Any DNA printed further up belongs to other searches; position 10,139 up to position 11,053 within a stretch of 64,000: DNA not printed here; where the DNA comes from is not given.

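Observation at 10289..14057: Candidate undescribed four-gene system: exported EndoG-type nuclease, membrane-anchored cPLA2-like lipase and two helical partners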

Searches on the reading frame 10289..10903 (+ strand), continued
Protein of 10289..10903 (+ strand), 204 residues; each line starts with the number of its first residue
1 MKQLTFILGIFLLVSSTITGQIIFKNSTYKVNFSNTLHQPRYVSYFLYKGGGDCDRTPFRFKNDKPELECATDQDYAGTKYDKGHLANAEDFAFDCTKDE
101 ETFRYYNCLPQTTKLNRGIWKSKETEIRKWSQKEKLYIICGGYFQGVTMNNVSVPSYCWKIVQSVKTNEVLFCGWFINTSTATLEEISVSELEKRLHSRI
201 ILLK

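Call 40: search_protein_families(library=pfam, proteins=[L169:570-1430:+, L169:1528-2469:+, L169:3-443:+, L170:507-1466:+, L169:6611-7321:+, L169:7343-8221:+], max_evalue=0.01)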
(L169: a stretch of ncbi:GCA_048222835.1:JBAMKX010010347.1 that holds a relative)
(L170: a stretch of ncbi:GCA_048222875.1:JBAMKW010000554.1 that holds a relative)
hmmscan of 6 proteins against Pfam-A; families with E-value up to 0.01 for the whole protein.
L169:570-1430:+ (286 aa): 3 families
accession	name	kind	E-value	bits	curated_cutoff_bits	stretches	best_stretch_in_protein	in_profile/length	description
PF21654.3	DncV-like_NTFase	-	1.7e-18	67.7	24.9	1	49-127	1-90/90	Cyclic GMP-AMP synthase DncV-like, nucleotidyltransferase domain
PF18144.7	SMODS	-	2.2e-12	47.9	26.5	1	4-158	3-162/164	Second Messenger Oligonucleotide or Dinucleotide Synthetase domain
PF18765.7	Polbeta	-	0.0017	18.9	26.9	0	36-81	3-42/93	Polymerase beta, Nucleotidyltransferase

L169:1528-2469:+ (313 aa): 0 families

L169:3-443:+ (146 aa): 1 family
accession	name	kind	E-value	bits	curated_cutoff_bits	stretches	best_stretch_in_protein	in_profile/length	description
PF02810.21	SEC-C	-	1.7e-05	25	20.4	1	103-118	3-18/19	SEC-C motif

L170:507-1466:+ (319 aa): 0 families

L169:6611-7321:+ (236 aa): 0 families

L169:7343-8221:+ (292 aa): 0 families

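Call 67: search_solved_structures(query=window:10289-10903:+, max_evalue=0.001, show_alignments=1)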
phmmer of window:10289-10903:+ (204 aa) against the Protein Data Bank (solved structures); distinct sequences matched with E-value up to 0.001: 17.
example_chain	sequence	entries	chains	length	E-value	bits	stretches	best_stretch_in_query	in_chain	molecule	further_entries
7r6v_D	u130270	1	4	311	2.7e-10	43.3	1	29-163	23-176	Nuclease EXOG, mitochondrial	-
5t3v_A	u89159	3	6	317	2.8e-10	43.2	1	29-163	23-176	Nuclease EXOG, mitochondrial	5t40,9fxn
4a1n_A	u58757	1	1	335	4.1e-10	42.7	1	29-163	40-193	NUCLEASE EXOG, MITOCHONDRIAL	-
2o3b_A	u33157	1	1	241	6.8e-10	42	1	23-164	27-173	Nuclease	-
1zm8_A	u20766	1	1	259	8.2e-10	41.7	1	23-164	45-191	Nuclease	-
7r6t_D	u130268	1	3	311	6.8e-09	38.7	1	29-163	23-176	Nuclease EXOG, mitochondrial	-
5t4i_A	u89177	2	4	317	7.1e-09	38.6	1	29-163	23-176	Nuclease EXOG, mitochondrial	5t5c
5zki_A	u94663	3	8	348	1e-08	38.1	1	29-163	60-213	Nuclease EXOG, mitochondrial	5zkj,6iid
6m3f_B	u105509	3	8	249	1.8e-07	34.1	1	49-144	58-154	Endonuclease G, mitochondrial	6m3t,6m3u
6lyf_A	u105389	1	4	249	2.2e-07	33.8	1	49-144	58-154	Endonuclease G, mitochondrial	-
6njt_A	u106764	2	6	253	2.3e-07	33.7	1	49-144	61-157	Endonuclease G, mitochondrial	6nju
9m0g_A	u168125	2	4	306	3.5e-07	33.1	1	49-144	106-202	Endonuclease G, mitochondrial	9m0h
3ism_A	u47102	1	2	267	9e-06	28.5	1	54-142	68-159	CG8862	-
3s5b_A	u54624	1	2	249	0.00066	22.4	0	54-144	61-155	Endonuclease G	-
1ql0_A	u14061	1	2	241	0.00066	22.4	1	26-163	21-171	NUCLEASE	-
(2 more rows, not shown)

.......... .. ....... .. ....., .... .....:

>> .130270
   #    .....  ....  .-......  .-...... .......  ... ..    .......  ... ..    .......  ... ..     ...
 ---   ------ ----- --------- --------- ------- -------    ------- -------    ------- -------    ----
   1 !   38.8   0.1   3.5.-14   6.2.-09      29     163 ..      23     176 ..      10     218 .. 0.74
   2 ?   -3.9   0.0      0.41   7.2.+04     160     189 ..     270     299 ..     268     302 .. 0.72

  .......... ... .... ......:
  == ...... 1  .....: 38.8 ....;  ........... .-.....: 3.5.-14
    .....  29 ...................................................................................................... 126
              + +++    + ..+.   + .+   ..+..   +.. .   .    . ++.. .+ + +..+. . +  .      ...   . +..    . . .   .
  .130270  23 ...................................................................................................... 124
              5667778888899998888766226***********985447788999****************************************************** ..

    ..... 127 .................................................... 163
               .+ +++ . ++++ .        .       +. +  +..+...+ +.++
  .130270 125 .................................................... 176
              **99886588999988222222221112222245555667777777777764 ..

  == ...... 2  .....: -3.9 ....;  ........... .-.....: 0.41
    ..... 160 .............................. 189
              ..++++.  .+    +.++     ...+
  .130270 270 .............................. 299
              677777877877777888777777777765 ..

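Call 83: search_protein_families(library=phrogs, proteins=[window:10289-10903:+], max_evalue=0.01)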
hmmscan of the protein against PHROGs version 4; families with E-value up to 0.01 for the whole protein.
window:10289-10903:+ (204 aa): 1 family
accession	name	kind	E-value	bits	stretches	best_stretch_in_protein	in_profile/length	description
phrog_14168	-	DNA, RNA and nucleotide metabolism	2.9e-18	67.4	1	55-168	80-199/235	nuclease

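Call 95: find_related_loci(query=window:10289-10903:+, collection=viral_contigs, flank=6000)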
Query window:10289-10903:+ (204 aa) in viral_contigs; peptide patterns used: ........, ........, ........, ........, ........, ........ (x = any residue, [..] = any of these).
11 stretches matched a pattern, but none encodes a relative of the query by tblastn (E <= 1e-3).

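Call 97: find_related_loci(query=A8, collection=viral_contigs, flank=8000)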
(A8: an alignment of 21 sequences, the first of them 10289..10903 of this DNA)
Query A8 (204 aa) in viral_contigs; peptide patterns used: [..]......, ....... (x = any residue, [..] = any of these).
160 stretches matched a pattern; 38 encode a relative of the query (tblastn E <= 1e-3); 37 distinct loci.
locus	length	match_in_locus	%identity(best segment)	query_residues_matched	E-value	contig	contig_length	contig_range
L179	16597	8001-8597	48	1-200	7e-57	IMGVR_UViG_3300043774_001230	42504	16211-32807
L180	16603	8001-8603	49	4-202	1e-55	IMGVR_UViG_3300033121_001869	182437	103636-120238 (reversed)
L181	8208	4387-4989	44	1-200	2e-51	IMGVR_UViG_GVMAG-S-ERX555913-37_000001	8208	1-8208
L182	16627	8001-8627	43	1-196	6e-51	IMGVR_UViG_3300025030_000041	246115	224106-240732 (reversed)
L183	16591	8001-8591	44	1-195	2e-50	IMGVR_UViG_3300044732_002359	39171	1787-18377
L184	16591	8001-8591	44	1-195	2e-50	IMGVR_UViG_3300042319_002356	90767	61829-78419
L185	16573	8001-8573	45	7-196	2e-50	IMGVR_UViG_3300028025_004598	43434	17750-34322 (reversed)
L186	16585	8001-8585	45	7-195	5e-50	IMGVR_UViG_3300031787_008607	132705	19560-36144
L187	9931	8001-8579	45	4-196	5e-48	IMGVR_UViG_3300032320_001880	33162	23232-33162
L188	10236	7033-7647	43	1-202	7e-48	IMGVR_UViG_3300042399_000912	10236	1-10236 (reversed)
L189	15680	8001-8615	43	1-202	7e-48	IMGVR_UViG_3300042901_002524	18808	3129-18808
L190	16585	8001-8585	45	6-196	2e-47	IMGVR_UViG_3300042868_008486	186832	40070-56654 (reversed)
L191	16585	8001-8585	45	6-196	2e-47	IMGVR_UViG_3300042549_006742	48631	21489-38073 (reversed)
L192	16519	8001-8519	48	26-197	3e-47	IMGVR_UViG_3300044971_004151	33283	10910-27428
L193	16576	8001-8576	44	4-196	1e-46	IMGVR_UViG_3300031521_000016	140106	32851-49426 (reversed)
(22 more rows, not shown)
